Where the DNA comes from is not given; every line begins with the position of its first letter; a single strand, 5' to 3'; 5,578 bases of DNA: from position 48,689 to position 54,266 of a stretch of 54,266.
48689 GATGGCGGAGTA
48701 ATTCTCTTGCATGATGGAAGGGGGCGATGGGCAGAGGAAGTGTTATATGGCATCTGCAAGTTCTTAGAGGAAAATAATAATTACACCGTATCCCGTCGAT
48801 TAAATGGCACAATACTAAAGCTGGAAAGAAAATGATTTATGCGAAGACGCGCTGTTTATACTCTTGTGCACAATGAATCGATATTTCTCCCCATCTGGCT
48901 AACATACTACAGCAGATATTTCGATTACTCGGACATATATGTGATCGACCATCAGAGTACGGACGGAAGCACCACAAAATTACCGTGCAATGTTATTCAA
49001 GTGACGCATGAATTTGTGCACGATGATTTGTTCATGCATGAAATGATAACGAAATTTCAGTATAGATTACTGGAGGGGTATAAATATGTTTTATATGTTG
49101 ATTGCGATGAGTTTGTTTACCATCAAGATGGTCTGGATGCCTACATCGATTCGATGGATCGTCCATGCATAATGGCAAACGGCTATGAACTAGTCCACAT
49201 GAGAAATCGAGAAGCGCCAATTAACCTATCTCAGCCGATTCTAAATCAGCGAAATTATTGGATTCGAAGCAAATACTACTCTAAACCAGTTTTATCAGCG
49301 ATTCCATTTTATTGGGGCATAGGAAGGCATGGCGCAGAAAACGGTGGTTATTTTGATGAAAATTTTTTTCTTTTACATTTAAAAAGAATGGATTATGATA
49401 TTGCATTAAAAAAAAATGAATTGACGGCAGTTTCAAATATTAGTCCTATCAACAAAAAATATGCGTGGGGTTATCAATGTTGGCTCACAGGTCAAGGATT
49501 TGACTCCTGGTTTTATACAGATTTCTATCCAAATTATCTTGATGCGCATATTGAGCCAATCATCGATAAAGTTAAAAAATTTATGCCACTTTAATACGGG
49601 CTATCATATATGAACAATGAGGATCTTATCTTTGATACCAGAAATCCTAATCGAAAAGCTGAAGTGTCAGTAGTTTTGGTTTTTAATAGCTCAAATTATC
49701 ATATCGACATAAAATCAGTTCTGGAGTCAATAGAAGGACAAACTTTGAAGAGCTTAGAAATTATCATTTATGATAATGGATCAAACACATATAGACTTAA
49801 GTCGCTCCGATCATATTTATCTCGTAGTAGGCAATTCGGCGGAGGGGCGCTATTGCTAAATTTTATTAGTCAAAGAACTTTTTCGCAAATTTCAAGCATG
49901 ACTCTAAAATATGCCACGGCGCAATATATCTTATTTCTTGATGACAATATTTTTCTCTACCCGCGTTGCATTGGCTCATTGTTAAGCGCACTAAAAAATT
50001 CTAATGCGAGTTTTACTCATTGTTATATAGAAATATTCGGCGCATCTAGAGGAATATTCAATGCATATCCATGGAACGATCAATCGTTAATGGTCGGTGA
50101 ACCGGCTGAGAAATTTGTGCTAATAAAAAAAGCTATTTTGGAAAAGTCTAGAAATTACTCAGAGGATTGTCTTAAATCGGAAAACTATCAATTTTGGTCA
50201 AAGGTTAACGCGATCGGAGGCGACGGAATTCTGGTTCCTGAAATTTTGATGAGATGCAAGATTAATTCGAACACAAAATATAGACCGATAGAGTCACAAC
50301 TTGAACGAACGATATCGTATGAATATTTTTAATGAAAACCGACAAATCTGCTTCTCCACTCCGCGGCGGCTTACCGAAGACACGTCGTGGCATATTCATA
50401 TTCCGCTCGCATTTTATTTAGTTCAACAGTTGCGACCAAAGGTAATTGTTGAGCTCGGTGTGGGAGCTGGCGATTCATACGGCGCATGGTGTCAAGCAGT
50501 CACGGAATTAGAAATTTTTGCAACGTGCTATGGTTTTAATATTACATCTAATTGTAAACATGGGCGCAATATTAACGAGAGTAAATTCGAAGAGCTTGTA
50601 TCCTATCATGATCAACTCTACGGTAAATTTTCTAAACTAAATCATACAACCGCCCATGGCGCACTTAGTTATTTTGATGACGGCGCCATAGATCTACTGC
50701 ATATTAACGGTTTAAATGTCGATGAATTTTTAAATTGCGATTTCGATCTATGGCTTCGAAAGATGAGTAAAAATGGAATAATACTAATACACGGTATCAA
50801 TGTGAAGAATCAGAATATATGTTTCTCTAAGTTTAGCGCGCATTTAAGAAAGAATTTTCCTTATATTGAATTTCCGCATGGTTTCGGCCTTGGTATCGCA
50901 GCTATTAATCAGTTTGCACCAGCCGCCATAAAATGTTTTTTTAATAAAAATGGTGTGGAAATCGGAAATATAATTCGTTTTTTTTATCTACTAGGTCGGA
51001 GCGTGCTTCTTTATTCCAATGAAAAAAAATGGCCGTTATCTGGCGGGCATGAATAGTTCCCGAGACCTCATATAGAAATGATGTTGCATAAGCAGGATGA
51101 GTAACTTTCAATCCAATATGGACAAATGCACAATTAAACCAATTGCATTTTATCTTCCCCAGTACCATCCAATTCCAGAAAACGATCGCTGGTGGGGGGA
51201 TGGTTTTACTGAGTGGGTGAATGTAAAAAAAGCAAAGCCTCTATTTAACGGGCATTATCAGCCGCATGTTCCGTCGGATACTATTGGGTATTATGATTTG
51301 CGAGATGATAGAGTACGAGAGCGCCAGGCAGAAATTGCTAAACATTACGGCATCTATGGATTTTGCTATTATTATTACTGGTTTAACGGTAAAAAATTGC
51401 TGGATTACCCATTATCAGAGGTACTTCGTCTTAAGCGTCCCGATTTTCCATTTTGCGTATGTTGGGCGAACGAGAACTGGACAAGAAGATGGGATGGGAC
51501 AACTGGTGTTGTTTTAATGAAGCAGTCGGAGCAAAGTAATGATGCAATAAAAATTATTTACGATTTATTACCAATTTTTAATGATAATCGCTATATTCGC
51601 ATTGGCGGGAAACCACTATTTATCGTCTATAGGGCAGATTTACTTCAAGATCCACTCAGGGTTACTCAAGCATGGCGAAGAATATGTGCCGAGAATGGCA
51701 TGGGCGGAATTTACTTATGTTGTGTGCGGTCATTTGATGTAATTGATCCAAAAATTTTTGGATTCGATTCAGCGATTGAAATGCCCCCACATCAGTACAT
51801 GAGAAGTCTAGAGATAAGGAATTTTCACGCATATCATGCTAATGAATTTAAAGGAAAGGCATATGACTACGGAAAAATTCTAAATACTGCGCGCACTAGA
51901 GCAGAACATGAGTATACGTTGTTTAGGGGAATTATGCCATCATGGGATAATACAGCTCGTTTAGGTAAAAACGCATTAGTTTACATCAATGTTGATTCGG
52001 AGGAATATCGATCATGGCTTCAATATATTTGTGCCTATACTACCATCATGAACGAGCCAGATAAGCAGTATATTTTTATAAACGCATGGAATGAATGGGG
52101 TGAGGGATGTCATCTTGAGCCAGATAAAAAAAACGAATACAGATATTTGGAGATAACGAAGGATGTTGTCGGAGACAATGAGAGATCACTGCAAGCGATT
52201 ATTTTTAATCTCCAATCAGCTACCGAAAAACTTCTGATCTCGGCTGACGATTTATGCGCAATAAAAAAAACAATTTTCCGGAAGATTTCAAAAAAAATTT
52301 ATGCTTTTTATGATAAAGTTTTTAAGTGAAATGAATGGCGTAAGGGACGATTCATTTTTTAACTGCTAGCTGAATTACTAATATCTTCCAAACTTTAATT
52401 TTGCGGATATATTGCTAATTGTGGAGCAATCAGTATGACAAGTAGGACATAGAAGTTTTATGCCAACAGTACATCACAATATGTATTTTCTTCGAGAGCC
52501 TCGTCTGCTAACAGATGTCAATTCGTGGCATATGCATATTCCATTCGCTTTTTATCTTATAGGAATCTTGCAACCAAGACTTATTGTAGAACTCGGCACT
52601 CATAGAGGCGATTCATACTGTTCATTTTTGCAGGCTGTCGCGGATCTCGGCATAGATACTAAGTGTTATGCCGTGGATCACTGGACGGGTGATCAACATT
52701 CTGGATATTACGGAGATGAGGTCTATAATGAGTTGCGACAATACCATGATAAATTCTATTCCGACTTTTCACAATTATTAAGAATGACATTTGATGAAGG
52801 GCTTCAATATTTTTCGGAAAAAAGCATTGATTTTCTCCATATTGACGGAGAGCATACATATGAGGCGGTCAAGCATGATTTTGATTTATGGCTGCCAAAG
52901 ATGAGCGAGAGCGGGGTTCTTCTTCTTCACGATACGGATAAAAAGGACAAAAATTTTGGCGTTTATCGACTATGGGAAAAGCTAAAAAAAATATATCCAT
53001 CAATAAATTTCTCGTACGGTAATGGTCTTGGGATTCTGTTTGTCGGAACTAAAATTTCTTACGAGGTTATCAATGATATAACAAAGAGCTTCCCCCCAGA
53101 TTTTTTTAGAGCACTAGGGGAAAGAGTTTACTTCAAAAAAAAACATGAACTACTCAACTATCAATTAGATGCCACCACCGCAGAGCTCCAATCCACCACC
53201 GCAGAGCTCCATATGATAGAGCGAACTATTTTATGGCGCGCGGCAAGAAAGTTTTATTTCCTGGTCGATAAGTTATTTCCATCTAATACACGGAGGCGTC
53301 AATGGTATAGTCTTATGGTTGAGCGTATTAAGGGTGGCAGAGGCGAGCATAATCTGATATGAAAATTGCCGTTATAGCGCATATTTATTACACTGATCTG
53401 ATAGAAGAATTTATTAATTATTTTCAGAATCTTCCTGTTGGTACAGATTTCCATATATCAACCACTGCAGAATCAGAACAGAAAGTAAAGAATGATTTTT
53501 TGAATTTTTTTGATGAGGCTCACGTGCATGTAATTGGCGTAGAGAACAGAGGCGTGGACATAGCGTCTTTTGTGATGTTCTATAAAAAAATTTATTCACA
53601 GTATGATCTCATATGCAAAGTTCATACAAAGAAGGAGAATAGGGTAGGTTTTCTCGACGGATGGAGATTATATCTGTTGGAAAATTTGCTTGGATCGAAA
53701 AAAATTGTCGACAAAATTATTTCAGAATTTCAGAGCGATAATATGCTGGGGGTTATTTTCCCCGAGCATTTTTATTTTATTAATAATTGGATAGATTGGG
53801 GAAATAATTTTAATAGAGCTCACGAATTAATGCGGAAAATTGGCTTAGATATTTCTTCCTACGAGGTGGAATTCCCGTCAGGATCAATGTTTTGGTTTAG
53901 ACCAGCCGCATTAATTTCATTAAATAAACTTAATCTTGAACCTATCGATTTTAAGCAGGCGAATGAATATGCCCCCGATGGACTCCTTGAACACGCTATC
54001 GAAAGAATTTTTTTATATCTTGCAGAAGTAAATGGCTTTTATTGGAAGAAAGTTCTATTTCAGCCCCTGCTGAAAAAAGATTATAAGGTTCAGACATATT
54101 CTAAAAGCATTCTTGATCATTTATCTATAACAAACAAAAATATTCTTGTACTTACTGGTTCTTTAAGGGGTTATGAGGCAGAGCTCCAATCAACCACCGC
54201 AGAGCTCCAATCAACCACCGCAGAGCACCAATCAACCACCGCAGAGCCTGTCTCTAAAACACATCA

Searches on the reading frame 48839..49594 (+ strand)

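Call 6: search_protein_families(library=pfam, proteins=[window:48839-49594:+], max_evalue=0.001)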
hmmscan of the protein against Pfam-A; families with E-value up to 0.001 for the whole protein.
window:48839-49594:+ (251 aa): 1 family
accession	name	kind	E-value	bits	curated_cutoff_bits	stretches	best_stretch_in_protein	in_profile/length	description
PF13704.12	Glyco_tranf_2_4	-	2.8e-11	44.2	27.5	1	11-97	1-88/98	Glycosyl transferase family 2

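Call 72: search_protein_families(library=ncbifam, proteins=[window:48839-49594:+], max_evalue=0.00001)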
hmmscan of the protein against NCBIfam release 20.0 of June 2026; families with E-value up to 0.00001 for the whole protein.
window:48839-49594:+ (251 aa): 0 families

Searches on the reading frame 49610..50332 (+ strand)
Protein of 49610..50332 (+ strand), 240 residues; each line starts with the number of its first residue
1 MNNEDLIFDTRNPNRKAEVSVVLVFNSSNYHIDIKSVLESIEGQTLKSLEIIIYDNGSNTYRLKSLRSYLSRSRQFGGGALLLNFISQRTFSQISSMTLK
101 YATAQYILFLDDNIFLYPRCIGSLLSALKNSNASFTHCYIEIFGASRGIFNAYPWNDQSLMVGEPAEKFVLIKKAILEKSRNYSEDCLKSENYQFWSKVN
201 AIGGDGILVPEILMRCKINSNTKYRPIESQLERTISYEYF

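Call 6: search_protein_families(library=pfam, proteins=[window:49610-50332:+], max_evalue=0.001)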
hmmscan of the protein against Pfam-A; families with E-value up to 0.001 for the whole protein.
window:49610-50332:+ (240 aa): 1 family
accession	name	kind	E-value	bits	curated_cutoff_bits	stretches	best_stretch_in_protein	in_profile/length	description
PF00535.33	Glycos_transf_2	-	8.5e-09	36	23.3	1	33-141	12-116/168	Glycosyl transferase family 2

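Call 72: search_protein_families(library=ncbifam, proteins=[window:49610-50332:+], max_evalue=0.00001)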
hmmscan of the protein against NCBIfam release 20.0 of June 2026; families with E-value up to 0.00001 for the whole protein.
window:49610-50332:+ (240 aa): 1 family
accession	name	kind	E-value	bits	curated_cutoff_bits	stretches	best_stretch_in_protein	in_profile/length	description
NF007482.0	PRK10073.1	equivalog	7.5e-07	28.4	423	1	15-139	4-121/334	glycosyltransferase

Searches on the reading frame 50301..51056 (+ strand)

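Call 6: search_protein_families(library=pfam, proteins=[window:50301-51056:+], max_evalue=0.001)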
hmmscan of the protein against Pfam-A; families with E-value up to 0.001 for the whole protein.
window:50301-51056:+ (251 aa): 1 family
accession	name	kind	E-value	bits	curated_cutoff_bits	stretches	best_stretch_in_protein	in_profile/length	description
PF13578.12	Methyltransf_24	-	2.4e-11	44.9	26.3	1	50-164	1-103/105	Methyltransferase domain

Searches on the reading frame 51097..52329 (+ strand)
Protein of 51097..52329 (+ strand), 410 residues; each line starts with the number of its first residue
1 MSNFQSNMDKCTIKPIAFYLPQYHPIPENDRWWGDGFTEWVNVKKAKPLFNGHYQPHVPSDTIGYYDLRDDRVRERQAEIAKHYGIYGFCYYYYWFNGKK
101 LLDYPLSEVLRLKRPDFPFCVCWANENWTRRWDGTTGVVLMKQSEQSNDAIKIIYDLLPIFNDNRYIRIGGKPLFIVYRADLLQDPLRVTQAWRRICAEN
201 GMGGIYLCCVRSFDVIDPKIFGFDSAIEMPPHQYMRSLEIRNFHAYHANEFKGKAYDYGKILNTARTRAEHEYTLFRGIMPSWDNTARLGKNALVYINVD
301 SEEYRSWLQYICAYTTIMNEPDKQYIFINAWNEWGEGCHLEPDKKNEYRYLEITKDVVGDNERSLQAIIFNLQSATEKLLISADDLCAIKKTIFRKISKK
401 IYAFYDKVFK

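Call 6: search_protein_families(library=pfam, proteins=[window:51097-52329:+], max_evalue=0.001)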
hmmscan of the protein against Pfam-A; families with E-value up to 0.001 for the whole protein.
window:51097-52329:+ (410 aa): 1 family
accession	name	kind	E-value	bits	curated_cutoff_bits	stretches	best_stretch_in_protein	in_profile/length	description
PF14307.12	Glyco_tran_WbsX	-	8.9e-132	440.2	25.1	1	16-353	2-349/350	Glycosyltransferase WbsX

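Call 72: search_protein_families(library=ncbifam, proteins=[window:51097-52329:+], max_evalue=0.00001)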
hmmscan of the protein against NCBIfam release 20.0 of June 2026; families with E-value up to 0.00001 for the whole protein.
window:51097-52329:+ (410 aa): 0 families

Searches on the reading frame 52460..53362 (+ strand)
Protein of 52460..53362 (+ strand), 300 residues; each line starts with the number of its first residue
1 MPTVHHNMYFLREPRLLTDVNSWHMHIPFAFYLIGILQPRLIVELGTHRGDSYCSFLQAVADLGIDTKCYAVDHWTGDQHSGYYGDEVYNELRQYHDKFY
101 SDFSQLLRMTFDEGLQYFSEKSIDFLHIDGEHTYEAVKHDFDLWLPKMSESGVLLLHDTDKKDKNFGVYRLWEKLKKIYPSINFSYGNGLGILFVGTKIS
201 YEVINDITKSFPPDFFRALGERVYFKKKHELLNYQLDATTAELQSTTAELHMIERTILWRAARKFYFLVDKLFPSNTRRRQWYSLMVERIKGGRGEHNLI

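Call 37: search_protein_families(library=pfam, proteins=[window:52460-53362:+], max_evalue=0.001)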
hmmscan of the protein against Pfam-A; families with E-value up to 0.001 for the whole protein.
window:52460-53362:+ (300 aa): 1 family
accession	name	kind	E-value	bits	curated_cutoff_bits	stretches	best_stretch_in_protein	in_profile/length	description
PF13578.12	Methyltransf_24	-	1.1e-26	94.1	26.3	1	43-159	1-105/105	Methyltransferase domain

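Call 72: search_protein_families(library=ncbifam, proteins=[window:52460-53362:+], max_evalue=0.00001)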
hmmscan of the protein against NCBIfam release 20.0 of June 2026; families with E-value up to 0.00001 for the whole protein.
window:52460-53362:+ (300 aa): 0 families

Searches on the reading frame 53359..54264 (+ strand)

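Call 37: search_protein_families(library=pfam, proteins=[window:53359-54264:+], max_evalue=0.001)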
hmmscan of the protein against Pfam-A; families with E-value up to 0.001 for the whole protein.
window:53359-54264:+ (302 aa): 1 family
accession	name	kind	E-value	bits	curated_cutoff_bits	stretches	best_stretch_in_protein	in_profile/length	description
PF05045.17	RgpF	-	1.5e-52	179.3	25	1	2-225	271-501/503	Rhamnan synthesis protein F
